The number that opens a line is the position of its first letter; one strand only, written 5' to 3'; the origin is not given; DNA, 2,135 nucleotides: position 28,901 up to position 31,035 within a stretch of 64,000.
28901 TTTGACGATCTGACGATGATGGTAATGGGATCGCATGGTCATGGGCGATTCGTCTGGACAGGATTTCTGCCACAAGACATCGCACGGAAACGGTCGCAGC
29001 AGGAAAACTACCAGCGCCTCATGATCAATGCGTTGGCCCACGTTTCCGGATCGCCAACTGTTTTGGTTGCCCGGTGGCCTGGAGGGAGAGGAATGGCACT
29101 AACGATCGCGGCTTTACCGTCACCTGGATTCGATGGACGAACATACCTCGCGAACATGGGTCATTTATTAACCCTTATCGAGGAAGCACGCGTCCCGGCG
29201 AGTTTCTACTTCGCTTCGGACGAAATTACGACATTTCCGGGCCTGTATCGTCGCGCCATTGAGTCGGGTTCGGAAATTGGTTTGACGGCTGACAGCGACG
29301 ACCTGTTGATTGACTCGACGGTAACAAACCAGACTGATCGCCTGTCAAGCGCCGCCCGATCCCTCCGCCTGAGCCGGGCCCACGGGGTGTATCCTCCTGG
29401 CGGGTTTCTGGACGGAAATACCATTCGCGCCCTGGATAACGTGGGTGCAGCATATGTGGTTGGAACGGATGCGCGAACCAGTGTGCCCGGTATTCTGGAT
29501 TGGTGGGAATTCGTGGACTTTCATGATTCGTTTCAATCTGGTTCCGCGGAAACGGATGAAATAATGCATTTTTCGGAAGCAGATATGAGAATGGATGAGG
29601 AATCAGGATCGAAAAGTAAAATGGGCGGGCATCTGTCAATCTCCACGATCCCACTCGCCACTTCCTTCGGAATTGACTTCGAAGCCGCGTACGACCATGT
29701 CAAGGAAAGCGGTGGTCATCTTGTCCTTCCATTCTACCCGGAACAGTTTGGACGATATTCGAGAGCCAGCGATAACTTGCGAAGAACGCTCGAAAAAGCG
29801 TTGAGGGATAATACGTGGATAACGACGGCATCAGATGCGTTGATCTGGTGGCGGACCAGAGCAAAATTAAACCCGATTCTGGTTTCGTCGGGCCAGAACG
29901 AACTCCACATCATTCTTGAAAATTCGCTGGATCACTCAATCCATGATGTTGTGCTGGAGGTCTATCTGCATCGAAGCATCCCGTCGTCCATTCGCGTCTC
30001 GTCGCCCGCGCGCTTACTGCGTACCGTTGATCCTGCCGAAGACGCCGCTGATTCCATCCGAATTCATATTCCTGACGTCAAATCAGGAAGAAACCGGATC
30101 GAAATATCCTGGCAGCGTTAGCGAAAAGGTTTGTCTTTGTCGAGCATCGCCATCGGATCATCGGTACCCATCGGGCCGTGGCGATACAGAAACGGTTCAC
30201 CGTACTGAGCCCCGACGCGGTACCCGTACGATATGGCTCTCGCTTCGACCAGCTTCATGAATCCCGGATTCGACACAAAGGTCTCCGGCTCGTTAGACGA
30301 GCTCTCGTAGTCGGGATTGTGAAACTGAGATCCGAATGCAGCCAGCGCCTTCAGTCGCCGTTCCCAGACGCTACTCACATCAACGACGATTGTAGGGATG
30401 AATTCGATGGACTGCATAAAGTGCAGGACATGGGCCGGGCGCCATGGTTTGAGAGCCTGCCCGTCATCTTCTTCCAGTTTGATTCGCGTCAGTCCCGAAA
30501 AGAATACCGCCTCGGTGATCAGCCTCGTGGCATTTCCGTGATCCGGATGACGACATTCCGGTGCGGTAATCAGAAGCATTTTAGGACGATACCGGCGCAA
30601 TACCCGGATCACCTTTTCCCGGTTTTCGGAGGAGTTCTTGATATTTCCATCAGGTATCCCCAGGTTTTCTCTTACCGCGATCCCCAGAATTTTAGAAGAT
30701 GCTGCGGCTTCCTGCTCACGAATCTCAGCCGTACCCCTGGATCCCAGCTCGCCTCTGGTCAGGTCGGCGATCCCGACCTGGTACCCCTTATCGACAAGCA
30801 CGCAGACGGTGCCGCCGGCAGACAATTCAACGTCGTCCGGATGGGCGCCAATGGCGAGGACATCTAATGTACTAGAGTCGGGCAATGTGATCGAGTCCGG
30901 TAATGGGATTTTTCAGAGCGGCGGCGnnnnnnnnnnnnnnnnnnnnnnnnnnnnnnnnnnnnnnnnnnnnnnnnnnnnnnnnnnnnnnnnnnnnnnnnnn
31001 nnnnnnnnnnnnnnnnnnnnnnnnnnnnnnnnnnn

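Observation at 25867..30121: Tandem paralogues combining a GH42M/GATase1-like domain with an apparently inactive CE4-like domain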

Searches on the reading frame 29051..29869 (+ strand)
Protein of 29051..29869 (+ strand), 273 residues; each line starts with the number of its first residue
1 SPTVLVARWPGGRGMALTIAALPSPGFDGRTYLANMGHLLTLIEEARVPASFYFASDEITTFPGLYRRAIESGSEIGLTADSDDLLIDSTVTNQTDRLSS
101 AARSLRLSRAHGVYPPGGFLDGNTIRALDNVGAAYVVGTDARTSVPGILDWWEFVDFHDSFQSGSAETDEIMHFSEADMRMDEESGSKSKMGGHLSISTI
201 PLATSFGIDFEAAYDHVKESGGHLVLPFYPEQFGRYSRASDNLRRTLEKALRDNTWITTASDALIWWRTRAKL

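Call 34: search_solved_structures(query=A3, max_evalue=1, show_alignments=5)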
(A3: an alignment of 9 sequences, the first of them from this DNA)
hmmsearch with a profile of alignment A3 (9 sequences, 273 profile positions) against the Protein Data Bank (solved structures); distinct sequences matched with E-value up to 1: 35.
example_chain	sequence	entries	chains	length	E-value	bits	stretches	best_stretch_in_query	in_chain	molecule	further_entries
4m1b_A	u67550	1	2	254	6.6e-08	35.1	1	38-136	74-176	Polysaccharide deacetylase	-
7y51_A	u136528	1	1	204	6.4e-06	28.6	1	27-104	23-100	Predicted xylanase/chitin deacetylase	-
3rxz_A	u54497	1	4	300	7.3e-06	28.4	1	33-117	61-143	Polysaccharide deacetylase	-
7fbw_A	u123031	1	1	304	1.5e-05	27.4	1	27-104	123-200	Predicted xylanase/chitin deacetylase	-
2j13_A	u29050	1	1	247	5.7e-05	25.5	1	36-126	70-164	POLYSACCHARIDE DEACETYLASE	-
5nc6_A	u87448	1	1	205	0.00036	22.9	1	36-83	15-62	Peptidoglycan N-acetylglucosamine deacetylase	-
5n1j_A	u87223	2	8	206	0.00036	22.9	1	36-83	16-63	Peptidoglycan N-acetylglucosamine deacetylase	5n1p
5nc9_A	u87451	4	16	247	0.00045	22.6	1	36-83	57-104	Peptidoglycan N-acetylglucosamine deacetylase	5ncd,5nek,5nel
5nc6_B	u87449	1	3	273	0.00051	22.4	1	36-83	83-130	Peptidoglycan N-acetylglucosamine deacetylase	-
5o6y_A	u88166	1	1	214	0.00074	21.8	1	36-80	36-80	Peptidoglycan N-acetylglucosamine deacetylase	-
5o6y_B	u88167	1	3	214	0.00086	21.6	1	36-78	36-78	Peptidoglycan N-acetylglucosamine deacetylase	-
6h8n_A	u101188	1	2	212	0.0013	21.1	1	26-101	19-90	Peptidoglycan-N-acetylmuramic acid deacetylase PdaC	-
5lfz_A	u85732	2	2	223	0.0013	21.1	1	36-84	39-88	ArCE4A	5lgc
4l1g_A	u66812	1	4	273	0.0013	21.1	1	36-78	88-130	Peptidoglycan N-acetylglucosamine deacetylase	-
1ny1_A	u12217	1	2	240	0.0014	20.9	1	36-101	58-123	Probable polysaccharide deacetylase pdaA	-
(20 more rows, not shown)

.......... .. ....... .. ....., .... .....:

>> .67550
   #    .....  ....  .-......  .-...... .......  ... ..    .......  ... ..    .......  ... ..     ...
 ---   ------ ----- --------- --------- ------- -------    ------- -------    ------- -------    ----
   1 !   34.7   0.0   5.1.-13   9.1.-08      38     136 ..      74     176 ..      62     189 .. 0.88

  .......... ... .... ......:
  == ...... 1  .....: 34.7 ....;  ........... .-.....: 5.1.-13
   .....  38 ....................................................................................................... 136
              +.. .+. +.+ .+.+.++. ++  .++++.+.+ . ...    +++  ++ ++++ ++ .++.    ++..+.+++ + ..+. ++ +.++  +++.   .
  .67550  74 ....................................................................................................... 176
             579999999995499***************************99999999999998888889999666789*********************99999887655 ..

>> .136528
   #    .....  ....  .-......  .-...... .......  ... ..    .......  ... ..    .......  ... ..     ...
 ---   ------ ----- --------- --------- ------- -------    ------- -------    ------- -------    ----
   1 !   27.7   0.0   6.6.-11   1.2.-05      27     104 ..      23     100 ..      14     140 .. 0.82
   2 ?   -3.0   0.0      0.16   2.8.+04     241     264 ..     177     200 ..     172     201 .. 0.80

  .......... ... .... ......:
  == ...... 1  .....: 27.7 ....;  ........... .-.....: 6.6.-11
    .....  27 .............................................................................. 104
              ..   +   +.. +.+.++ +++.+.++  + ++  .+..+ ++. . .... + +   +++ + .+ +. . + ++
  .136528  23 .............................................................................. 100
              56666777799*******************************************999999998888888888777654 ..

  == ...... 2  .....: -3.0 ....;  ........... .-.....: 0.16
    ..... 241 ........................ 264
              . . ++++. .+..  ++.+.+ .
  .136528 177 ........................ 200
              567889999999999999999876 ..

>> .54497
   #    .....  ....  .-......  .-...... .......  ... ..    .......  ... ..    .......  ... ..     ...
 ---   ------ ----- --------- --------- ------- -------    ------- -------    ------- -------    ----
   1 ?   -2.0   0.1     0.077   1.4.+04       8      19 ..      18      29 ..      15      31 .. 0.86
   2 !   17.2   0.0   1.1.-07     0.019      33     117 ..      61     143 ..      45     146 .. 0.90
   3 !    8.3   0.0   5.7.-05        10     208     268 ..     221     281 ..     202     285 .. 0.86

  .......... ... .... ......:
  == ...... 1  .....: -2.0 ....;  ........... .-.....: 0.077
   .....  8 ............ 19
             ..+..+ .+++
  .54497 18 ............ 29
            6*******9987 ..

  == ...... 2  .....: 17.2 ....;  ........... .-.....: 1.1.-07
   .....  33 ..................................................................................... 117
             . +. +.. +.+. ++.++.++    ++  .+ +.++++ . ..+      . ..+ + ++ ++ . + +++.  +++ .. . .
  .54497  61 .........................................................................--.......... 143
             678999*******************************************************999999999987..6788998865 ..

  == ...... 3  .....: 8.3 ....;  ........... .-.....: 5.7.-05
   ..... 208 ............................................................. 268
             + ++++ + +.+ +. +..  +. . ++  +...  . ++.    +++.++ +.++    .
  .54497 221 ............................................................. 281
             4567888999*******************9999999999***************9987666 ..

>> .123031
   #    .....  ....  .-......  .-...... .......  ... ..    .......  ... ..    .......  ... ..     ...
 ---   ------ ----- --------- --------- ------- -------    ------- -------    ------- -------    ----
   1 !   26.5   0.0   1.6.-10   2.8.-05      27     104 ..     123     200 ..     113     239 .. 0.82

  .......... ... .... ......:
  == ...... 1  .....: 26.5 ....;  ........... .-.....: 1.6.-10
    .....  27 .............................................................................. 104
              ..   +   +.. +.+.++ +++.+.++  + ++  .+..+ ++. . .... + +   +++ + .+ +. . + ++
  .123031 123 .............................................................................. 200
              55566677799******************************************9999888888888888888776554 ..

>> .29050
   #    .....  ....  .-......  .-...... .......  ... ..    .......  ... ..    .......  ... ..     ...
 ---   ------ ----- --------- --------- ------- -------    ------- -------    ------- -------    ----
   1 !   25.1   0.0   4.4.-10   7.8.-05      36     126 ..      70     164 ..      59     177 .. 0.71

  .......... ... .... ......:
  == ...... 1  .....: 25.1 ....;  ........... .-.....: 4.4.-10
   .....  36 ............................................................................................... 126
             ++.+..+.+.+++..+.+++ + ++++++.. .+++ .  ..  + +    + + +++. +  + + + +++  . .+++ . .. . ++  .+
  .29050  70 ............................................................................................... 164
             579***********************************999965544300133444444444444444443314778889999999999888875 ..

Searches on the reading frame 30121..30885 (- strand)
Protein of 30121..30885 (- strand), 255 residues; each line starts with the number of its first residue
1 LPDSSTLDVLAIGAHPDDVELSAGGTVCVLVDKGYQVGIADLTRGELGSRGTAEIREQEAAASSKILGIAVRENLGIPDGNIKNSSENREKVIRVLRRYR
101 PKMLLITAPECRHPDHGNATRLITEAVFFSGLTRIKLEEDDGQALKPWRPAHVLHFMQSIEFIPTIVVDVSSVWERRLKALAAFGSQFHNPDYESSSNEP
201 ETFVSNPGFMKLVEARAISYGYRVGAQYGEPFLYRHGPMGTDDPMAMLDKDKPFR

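Call 4: search_protein_families(library=pfam, proteins=[window:30121-30885:-], max_evalue=1)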
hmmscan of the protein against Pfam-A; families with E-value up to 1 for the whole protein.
window:30121-30885:- (255 aa): 1 family
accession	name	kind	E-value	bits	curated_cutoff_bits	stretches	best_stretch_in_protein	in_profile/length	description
PF02585.22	PIG-L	-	4.4e-27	95.5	28.2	1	10-126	1-128/129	GlcNAc-PI de-N-acetylase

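Call 6: search_protein_families(library=ncbifam, proteins=[window:30121-30885:-], max_evalue=0.1)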
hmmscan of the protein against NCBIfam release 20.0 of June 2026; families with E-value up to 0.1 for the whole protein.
window:30121-30885:- (255 aa): 5 families
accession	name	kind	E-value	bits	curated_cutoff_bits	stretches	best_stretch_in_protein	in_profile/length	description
TIGR04001.1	thiol_BshB1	equivalog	6.1e-84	281.3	182.5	1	7-235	2-221/226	bacillithiol biosynthesis deacetylase BshB1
TIGR04000.1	thiol_BshB2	equivalog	1.1e-11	44.9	195.25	1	9-189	3-186/217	bacillithiol biosynthesis deacetylase BshB2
TIGR03446.1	mycothiol_Mca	equivalog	1.3e-07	31.5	277.15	1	9-151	3-169/283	mycothiol conjugate amidase Mca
TIGR03445.1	mycothiol_MshB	equivalog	2.2e-06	27.7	224.35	1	12-49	3-40/284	N-acetyl-1-D-myo-inositol-2-amino-2-deoxy-alpha-D-glucopyranoside deacetylase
NF002557.0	PRK02122.1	subfamily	0.0084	14.2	384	1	9-48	373-412/653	glucosamine-6-phosphate deaminase-like protein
